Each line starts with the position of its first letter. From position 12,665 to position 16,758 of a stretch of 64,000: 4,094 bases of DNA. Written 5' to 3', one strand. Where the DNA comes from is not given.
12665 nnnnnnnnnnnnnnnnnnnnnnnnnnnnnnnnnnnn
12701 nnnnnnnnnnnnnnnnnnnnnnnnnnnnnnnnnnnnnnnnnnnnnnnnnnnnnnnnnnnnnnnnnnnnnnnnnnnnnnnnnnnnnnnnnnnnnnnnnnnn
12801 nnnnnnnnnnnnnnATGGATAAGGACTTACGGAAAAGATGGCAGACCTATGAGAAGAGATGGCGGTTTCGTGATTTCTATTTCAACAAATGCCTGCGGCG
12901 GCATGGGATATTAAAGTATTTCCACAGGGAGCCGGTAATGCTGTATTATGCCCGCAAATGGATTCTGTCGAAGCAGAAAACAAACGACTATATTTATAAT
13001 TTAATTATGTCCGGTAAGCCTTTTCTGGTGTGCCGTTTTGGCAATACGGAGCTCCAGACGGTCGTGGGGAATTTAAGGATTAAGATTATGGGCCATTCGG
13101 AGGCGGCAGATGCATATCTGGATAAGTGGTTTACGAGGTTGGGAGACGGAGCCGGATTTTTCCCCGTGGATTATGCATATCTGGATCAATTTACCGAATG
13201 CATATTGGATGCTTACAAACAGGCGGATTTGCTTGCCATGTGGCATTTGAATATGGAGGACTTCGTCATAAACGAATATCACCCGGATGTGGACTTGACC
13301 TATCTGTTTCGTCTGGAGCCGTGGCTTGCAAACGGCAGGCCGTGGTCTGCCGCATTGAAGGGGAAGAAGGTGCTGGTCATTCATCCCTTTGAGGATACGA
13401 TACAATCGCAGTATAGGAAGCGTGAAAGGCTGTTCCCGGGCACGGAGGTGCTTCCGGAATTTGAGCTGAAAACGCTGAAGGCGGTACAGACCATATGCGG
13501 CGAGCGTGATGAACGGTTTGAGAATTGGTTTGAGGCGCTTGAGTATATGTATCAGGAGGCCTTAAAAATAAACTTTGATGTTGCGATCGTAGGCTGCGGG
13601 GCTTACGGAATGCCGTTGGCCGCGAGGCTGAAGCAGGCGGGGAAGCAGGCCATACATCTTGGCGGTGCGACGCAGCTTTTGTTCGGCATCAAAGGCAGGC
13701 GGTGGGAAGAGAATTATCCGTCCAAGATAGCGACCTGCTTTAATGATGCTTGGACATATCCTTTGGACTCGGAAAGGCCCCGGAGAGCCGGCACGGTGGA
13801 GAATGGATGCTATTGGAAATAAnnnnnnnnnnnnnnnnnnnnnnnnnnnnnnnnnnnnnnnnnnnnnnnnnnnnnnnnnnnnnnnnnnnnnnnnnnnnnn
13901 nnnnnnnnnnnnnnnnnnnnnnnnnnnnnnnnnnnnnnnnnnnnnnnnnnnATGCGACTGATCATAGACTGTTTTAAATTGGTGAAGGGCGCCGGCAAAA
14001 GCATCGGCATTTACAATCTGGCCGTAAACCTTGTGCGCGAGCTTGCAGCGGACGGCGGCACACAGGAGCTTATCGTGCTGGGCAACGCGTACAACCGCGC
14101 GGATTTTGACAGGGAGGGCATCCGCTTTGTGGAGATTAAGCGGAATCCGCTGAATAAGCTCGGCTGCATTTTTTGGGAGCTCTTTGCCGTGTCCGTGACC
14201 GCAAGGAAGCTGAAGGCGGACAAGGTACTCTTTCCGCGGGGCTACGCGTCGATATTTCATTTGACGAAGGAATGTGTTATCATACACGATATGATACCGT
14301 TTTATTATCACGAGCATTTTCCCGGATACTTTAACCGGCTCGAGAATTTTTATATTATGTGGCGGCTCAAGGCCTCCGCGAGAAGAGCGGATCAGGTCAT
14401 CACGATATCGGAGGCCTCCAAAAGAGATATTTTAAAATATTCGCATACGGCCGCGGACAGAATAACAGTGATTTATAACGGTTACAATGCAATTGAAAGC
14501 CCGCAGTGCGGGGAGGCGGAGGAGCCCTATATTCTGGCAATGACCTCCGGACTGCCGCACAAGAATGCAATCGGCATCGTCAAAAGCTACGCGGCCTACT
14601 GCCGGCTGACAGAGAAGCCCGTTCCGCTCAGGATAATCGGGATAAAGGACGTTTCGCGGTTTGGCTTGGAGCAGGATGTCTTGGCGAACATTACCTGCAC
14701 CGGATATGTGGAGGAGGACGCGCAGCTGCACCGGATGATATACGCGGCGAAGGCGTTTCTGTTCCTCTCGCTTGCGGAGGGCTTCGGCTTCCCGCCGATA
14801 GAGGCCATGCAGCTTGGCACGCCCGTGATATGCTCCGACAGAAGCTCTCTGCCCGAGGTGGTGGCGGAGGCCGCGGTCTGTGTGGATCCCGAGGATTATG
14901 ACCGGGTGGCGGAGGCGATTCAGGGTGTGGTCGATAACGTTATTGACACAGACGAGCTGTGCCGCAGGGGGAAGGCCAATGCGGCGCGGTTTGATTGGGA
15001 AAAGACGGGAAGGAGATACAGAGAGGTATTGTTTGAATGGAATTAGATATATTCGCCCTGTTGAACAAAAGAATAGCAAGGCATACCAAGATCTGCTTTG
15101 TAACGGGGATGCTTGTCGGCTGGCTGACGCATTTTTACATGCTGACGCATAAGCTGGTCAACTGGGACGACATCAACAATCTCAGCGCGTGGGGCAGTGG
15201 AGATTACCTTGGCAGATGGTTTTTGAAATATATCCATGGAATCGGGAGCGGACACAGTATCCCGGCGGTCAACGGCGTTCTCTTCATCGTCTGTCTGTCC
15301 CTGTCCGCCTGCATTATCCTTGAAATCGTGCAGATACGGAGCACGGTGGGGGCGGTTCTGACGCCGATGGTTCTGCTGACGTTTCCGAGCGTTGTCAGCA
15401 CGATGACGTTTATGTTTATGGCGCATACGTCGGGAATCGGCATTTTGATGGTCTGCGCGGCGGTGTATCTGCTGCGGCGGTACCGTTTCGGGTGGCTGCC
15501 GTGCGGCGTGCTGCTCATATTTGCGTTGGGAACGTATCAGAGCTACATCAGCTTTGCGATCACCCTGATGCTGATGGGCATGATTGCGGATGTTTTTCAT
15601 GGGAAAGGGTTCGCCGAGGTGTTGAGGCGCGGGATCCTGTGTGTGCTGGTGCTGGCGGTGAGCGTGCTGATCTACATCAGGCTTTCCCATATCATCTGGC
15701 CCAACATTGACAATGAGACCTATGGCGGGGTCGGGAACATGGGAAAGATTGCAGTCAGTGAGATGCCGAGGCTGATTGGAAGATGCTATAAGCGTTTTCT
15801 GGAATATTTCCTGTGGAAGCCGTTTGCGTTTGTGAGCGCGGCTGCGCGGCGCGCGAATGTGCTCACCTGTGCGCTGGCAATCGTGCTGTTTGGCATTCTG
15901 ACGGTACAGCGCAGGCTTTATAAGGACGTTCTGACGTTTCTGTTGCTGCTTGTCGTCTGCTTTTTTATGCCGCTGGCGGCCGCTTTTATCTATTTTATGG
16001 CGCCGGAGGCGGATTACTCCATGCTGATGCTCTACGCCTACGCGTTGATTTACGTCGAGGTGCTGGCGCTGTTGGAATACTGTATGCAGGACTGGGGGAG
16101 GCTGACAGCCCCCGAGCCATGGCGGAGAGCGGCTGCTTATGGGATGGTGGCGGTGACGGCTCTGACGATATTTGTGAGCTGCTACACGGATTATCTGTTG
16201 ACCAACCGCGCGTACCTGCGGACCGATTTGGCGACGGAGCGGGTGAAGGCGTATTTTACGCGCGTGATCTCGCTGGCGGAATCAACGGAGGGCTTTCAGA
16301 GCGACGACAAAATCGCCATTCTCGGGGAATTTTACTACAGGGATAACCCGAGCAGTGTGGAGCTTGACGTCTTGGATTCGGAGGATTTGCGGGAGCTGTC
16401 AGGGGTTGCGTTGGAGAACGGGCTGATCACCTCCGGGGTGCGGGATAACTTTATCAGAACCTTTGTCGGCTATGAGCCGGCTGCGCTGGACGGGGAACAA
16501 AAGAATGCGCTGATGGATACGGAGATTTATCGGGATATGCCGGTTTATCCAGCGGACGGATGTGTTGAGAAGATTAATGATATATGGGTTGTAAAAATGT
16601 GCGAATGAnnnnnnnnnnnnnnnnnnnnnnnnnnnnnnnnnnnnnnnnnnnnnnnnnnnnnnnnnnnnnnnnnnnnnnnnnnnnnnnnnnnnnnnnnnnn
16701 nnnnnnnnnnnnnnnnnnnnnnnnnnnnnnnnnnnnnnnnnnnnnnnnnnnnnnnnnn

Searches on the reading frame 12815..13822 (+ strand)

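Call 64: search_protein_families(library=pfam, proteins=[window:12815-13822:+], max_evalue=0.00001)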
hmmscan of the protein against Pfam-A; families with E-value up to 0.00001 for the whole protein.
window:12815-13822:+ (335 aa): 1 family
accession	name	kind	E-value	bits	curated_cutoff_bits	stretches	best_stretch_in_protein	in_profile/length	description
PF22882.2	GT-D-like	-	4.3e-06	26.7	27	0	239-287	159-208/210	GT-D fold-like domain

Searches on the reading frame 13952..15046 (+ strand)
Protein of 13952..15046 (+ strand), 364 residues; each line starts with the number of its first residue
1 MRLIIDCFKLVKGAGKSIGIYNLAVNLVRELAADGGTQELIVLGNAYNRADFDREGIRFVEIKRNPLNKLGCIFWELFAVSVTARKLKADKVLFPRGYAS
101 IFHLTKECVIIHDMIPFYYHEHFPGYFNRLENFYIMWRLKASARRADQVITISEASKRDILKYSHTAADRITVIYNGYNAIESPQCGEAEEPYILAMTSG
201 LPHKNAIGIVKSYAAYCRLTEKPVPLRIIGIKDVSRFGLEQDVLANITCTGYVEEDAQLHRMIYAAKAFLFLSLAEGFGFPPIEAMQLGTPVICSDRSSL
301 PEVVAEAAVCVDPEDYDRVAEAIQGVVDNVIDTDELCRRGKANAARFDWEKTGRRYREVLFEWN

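Call 65: search_protein_families(library=pfam, proteins=[window:13952-15046:+], max_evalue=0.00001)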
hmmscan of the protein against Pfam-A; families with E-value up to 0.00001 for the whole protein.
window:13952-15046:+ (364 aa): 5 families
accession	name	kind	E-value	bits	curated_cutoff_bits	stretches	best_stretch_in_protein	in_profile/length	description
PF00534.26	Glycos_transf_1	-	1.4e-21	77.2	26.4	1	190-344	14-169/172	Glycosyl transferases group 1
PF13692.12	Glyco_trans_1_4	-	1.3e-16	61.6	27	1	211-328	19-141/142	Glycosyl transferases group 1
PF13439.12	Glyco_transf_4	-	1.6e-14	54.7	28.5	1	22-179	6-167/170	Glycosyltransferase Family 4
PF20706.3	GT4-conflict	-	3.9e-10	39.7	26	1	203-329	211-357/385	Family 4 Glycosyltransferase in conflict systems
PF13579.12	Glyco_trans_4_4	-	2.3e-07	31.7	29.7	1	24-177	7-158/158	Glycosyl transferase 4-like domain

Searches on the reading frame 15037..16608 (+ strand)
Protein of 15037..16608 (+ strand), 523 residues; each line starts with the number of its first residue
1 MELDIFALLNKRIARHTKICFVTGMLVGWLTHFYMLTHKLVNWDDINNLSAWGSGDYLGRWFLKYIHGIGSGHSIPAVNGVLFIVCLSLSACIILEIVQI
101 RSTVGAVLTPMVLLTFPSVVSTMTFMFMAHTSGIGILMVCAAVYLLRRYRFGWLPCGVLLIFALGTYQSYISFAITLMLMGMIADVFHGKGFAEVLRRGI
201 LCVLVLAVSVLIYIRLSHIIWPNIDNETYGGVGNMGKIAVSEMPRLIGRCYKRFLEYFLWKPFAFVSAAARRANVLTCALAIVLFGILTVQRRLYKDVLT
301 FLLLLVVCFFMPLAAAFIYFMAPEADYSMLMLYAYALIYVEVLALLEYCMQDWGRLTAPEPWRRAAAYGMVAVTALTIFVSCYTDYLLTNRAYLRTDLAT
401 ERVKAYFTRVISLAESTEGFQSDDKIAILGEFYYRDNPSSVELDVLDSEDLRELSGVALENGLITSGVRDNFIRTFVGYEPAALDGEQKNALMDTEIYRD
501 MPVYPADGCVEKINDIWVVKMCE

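Call 65: search_protein_families(library=pfam, proteins=[window:15037-16608:+], max_evalue=0.00001)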
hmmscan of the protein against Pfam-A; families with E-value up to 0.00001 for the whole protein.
window:15037-16608:+ (523 aa): 1 family
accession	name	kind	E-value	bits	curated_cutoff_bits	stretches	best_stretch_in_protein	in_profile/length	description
PF14264.12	Glucos_trans_II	-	7e-66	223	30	1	33-339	1-317/317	Glucosyl transferase GtrII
